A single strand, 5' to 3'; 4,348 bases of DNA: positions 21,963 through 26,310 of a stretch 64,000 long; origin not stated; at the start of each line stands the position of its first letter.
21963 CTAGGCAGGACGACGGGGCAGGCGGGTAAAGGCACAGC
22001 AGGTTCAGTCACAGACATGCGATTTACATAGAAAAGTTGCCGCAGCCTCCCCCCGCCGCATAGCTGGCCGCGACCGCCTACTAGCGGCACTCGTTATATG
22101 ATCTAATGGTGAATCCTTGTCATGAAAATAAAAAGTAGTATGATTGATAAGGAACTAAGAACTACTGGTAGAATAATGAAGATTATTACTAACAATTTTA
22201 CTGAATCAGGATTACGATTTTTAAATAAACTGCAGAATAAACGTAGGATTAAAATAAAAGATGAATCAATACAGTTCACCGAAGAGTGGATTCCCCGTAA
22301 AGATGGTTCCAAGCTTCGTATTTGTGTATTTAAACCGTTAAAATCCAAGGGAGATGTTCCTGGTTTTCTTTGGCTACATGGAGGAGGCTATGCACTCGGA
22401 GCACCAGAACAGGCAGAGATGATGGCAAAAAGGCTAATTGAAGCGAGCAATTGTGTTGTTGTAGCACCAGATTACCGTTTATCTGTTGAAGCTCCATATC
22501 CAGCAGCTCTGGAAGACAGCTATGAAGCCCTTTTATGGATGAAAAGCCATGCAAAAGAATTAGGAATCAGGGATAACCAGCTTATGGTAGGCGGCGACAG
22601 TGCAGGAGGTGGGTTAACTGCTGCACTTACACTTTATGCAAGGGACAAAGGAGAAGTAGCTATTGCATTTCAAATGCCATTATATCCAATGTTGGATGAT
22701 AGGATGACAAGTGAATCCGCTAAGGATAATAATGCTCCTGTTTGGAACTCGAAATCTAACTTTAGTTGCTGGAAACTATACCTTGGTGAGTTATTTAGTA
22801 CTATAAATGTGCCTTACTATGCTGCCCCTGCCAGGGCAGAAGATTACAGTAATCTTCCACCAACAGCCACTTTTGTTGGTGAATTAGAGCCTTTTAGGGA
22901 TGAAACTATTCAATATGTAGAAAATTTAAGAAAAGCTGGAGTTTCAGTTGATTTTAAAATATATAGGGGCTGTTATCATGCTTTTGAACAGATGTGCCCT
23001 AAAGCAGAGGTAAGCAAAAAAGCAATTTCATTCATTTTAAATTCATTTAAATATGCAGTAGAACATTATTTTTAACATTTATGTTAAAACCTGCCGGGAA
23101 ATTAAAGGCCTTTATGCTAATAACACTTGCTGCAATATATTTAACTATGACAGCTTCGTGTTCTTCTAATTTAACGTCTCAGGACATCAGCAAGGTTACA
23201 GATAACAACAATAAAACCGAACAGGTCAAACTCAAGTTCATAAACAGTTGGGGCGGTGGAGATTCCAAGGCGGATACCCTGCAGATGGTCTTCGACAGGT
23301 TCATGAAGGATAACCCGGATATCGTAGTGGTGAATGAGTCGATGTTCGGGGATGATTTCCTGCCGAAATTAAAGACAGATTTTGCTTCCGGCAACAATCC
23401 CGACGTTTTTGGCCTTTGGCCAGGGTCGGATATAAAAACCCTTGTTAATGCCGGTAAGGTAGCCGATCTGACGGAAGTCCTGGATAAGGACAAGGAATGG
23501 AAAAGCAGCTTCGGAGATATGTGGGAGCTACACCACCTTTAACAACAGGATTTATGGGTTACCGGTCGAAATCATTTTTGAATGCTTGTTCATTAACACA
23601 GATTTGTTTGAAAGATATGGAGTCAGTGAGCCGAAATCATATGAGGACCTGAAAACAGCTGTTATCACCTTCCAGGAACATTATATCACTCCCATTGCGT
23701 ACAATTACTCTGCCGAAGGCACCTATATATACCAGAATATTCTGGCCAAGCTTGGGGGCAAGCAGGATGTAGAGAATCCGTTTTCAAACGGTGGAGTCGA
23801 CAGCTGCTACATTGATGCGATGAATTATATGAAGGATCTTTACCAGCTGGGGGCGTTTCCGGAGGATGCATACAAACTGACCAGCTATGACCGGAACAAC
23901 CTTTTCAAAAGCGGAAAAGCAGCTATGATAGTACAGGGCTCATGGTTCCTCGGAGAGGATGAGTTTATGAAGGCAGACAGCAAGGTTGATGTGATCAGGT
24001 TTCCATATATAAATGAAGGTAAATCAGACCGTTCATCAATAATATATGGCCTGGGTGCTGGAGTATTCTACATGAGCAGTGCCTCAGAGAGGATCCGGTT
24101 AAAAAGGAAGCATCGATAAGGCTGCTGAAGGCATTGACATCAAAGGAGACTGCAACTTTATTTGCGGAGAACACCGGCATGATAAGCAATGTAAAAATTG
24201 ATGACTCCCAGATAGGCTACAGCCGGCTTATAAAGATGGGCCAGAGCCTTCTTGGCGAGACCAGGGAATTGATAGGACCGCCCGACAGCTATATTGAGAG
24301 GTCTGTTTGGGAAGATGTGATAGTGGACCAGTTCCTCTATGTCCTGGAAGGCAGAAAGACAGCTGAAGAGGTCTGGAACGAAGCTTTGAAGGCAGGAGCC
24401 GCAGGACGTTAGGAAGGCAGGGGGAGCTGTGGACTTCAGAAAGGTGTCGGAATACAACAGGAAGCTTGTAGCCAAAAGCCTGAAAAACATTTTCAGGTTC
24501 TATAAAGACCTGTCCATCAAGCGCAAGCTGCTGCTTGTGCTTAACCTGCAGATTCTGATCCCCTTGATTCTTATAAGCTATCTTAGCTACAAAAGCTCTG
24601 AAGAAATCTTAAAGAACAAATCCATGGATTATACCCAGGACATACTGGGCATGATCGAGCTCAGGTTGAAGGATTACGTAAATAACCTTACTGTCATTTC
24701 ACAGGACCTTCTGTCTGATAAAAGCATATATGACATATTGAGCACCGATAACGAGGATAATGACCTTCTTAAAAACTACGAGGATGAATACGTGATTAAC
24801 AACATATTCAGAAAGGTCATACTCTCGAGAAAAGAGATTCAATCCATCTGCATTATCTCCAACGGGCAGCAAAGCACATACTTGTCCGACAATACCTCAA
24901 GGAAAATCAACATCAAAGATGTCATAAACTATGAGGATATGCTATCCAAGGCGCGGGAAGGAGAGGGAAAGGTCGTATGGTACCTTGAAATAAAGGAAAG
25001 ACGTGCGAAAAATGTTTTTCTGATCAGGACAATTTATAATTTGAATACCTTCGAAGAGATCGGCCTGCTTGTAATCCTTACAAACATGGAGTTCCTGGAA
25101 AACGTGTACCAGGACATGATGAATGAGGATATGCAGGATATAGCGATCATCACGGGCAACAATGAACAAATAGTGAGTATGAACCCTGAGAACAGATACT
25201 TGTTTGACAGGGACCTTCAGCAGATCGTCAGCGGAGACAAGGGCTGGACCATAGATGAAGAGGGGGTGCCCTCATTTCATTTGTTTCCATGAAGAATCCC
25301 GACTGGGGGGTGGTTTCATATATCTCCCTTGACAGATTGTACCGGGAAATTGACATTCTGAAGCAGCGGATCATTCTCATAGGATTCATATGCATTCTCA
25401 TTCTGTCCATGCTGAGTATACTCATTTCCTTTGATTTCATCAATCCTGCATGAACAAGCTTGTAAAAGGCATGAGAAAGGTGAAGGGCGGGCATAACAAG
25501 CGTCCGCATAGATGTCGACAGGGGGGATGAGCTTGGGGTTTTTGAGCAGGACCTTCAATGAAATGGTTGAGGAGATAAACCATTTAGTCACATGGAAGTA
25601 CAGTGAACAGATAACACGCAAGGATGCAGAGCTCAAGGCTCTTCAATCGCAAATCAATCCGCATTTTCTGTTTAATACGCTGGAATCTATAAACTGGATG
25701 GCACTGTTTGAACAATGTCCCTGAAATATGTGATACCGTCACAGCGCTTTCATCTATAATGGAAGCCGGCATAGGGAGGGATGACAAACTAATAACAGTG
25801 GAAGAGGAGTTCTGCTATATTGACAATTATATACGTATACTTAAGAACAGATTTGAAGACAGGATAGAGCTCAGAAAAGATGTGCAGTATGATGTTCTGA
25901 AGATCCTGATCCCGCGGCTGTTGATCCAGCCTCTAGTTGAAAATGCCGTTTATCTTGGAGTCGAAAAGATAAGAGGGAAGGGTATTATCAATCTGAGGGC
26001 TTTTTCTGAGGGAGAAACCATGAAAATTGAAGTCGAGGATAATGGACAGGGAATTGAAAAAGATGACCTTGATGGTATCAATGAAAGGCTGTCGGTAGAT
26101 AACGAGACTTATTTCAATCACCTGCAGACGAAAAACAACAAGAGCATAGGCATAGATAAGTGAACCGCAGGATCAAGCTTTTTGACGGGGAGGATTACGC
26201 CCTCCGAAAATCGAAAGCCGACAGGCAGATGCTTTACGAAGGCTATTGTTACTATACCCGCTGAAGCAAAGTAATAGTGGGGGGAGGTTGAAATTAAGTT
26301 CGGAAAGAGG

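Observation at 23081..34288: Complete seven-gene sugar sensing/uptake/phosphorolysis locus preserved in order but dead in every gene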

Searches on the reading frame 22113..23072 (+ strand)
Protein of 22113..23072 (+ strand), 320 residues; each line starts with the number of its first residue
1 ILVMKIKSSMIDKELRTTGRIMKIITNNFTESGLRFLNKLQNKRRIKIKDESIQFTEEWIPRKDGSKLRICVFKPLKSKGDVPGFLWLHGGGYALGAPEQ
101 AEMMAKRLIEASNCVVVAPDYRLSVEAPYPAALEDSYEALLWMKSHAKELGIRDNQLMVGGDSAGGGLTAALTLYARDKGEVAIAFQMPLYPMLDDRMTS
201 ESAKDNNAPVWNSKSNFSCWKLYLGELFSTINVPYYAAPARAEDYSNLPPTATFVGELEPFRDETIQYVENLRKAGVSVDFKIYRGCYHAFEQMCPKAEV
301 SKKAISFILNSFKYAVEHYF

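Call 5: search_protein_families(library=pfam, proteins=[window:22113-23072:+], max_evalue=0.01)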
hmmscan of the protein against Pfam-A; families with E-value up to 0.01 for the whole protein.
window:22113-23072:+ (320 aa): 5 families
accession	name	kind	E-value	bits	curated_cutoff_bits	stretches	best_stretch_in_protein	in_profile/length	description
PF07859.19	Abhydrolase_3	-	9.8e-58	195.8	25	1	86-292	2-209/210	alpha/beta hydrolase fold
PF20434.5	BD-FAE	-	1.4e-18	67.7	26.8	1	72-177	3-111/215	BD-FAE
PF00135.34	COesterase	-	2.2e-11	43.8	27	1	68-180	86-208/515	Carboxylesterase family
PF00326.27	Peptidase_S9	-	0.00056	19.9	22.6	0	263-313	161-211/213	Prolyl oligopeptidase family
PF10340.15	Say1_Mug180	-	0.0048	16.2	21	1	77-180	118-220/374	Steryl acetyl hydrolase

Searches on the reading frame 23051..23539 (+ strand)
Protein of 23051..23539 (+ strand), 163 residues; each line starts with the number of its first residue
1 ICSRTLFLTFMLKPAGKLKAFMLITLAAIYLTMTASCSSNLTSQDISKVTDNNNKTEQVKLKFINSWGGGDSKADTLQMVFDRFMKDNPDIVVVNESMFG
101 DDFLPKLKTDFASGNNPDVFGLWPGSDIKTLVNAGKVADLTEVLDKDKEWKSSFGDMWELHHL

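Call 5: search_protein_families(library=pfam, proteins=[window:23051-23539:+], max_evalue=0.01)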
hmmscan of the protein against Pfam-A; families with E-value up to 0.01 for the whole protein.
window:23051-23539:+ (163 aa): 2 families
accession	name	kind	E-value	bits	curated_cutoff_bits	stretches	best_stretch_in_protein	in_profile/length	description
PF01547.30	SBP_bac_1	-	9.7e-11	42.6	26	1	71-150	2-83/307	Bacterial extracellular solute-binding protein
PF13416.11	SBP_bac_8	-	1.5e-07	32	27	1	81-153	3-74/279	Bacterial extracellular solute-binding protein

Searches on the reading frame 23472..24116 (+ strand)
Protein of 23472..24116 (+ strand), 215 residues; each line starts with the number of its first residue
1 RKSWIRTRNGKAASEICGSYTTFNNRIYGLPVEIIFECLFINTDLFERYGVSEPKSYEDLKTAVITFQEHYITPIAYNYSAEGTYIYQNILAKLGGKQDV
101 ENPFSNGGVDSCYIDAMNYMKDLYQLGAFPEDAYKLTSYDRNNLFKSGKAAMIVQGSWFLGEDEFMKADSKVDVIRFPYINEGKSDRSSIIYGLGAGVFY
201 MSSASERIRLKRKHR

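Call 5: search_protein_families(library=pfam, proteins=[window:23472-24116:+], max_evalue=0.01)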
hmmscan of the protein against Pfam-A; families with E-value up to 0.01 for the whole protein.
window:23472-24116:+ (215 aa): 2 families
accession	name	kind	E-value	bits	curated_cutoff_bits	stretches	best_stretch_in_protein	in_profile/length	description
PF01547.30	SBP_bac_1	-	3.9e-18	66.9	26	1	20-195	101-282/307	Bacterial extracellular solute-binding protein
PF13416.11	SBP_bac_8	-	1e-10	42.3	27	1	20-201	78-225/279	Bacterial extracellular solute-binding protein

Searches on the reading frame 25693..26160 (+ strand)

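Call 5: search_protein_families(library=pfam, proteins=[window:25693-26160:+], max_evalue=0.01)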
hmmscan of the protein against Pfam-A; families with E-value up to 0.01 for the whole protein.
window:25693-26160:+ (156 aa): 2 families
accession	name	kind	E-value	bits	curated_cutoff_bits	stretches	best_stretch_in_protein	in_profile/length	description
PF06580.19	His_kinase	-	5.1e-07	30.3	25.2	1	7-58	29-81/81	Histidine kinase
PF02518.31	HATPase_c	-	1e-05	26.4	26.4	1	75-135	7-63/111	Histidine kinase-, DNA gyrase B-, and HSP90-like ATPase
